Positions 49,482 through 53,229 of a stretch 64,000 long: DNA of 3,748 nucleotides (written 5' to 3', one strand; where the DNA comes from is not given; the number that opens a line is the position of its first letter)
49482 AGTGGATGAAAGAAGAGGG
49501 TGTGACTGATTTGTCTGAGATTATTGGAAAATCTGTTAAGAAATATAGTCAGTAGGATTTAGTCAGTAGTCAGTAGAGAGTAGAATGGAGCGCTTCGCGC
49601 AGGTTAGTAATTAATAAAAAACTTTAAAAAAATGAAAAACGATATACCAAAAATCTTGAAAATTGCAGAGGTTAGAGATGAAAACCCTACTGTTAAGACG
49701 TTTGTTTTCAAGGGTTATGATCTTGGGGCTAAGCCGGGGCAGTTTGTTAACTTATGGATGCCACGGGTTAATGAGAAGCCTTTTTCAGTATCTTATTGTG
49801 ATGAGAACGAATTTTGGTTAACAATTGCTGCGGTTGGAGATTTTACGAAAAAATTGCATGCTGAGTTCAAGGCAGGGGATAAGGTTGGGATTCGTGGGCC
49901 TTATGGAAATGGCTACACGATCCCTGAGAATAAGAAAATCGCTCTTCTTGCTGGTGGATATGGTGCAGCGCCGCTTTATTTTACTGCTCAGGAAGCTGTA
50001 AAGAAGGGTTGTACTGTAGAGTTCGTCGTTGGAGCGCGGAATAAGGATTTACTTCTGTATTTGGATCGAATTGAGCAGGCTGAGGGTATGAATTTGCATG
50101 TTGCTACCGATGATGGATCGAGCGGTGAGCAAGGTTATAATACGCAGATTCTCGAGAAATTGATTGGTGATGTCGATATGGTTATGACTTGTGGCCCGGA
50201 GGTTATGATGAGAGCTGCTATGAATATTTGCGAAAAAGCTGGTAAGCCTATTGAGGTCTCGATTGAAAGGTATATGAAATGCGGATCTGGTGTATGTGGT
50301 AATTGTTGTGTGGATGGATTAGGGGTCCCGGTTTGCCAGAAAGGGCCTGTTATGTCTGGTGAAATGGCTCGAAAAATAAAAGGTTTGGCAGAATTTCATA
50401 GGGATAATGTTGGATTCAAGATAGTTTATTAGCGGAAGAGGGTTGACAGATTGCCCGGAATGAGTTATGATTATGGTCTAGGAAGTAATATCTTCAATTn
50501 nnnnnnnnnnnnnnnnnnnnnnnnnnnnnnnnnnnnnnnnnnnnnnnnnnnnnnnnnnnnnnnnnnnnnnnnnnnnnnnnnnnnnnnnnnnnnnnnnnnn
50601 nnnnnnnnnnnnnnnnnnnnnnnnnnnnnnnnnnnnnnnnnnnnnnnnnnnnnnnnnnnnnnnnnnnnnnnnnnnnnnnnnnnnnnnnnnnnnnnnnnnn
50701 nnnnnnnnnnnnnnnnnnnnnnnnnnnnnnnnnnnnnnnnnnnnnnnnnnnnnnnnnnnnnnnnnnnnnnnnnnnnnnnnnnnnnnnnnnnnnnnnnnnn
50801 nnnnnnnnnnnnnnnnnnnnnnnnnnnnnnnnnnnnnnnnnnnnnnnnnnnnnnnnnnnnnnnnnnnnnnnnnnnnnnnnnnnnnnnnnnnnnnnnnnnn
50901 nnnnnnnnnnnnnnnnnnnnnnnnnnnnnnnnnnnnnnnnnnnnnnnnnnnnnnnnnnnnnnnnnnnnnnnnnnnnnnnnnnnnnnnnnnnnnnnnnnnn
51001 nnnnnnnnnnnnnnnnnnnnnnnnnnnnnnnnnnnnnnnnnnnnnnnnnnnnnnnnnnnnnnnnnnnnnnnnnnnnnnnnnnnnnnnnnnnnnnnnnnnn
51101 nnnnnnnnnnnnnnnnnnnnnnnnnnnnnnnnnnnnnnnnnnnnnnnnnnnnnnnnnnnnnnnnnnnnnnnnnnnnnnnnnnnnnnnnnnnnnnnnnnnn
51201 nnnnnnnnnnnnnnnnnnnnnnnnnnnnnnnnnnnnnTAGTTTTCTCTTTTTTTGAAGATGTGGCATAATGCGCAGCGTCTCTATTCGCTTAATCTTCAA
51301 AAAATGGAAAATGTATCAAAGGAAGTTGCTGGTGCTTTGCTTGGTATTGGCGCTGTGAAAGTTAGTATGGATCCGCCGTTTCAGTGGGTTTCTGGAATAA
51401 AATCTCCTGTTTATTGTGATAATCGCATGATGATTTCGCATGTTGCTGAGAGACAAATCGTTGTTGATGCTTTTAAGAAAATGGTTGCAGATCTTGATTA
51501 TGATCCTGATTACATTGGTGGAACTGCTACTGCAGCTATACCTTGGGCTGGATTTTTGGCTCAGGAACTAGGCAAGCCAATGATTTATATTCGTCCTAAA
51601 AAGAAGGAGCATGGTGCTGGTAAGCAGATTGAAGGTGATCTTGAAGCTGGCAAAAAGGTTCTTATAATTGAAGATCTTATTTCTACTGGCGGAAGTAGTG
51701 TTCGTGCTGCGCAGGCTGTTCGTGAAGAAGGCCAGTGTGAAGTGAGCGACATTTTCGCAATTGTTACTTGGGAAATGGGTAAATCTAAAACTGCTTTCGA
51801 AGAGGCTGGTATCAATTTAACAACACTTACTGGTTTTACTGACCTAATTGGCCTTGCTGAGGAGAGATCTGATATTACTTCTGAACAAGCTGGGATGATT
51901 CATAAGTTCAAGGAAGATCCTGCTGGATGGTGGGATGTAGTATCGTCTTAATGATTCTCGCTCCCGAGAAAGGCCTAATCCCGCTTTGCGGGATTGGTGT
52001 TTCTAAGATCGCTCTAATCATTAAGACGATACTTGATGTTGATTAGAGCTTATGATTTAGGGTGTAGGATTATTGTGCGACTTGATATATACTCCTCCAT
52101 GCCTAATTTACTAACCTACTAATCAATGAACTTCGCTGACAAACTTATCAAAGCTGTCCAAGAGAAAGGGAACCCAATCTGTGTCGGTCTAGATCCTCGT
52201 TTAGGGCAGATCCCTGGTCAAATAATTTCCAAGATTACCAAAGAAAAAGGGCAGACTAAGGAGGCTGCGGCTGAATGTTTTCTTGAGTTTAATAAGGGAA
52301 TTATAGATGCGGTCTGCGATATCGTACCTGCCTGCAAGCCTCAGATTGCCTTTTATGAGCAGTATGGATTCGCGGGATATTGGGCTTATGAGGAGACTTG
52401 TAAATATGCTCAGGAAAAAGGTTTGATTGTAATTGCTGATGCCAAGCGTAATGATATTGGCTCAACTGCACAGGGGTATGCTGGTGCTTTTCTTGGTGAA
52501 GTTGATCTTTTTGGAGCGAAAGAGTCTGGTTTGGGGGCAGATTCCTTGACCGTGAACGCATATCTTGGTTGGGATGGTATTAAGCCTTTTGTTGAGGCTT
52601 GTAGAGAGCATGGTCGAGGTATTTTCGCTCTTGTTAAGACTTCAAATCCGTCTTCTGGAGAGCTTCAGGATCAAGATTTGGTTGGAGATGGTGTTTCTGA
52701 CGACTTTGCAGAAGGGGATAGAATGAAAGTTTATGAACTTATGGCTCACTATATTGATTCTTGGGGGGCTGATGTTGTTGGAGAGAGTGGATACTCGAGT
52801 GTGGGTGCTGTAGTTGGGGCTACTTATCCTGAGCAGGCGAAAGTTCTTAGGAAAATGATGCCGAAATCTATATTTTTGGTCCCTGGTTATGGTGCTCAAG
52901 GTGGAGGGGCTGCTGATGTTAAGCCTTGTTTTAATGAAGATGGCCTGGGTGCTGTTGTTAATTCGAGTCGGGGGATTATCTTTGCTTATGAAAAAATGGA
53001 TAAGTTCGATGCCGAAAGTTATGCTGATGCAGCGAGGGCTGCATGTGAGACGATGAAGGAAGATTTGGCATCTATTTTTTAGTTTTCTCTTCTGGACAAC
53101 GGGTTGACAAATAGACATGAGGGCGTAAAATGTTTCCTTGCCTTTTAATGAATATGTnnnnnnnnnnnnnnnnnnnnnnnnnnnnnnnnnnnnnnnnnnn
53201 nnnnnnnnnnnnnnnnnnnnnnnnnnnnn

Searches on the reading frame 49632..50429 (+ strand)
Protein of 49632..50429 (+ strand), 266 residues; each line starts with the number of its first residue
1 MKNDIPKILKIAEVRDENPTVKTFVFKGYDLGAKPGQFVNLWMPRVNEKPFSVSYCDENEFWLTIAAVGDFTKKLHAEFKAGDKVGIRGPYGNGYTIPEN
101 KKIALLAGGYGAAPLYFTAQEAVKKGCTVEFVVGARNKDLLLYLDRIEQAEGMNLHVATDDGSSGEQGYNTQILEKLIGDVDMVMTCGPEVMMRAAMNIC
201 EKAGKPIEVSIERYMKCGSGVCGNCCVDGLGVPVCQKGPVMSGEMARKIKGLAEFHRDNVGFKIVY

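Call 67: search_protein_families(library=pfam, proteins=[window:49632-50429:+], max_evalue=0.001)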
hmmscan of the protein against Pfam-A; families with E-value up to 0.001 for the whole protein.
window:49632-50429:+ (266 aa): 2 families
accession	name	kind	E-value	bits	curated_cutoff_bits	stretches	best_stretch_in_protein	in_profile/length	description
PF00175.26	NAD_binding_1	-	4.1e-08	34.3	22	1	105-196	1-107/109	Oxidoreductase NAD-binding domain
PF10418.14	DHODB_Fe-S_bind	-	8.2e-07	29.1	23.9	1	212-244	1-38/41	Iron-sulfur cluster binding domain of dihydroorotate dehydrogenase B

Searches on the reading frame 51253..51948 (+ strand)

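Call 68: search_protein_families(library=pfam, proteins=[window:51253-51948:+], max_evalue=0.001)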
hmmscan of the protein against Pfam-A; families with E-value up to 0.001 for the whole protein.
window:51253-51948:+ (232 aa): 1 family
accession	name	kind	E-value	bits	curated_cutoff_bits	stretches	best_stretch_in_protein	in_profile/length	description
PF00156.33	Pribosyltran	-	6.7e-12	45.4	26.3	1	68-164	13-118/158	Phosphoribosyl transferase domain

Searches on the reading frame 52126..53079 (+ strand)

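Call 68: search_protein_families(library=pfam, proteins=[window:52126-53079:+], max_evalue=0.001)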
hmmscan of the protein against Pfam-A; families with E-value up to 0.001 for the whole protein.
window:52126-53079:+ (318 aa): 1 family
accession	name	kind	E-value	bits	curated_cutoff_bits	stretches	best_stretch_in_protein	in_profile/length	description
PF00215.30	OMPdecase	-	4.2e-26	92.6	27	1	19-289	4-213/221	Orotidine 5'-phosphate decarboxylase / HUMPS family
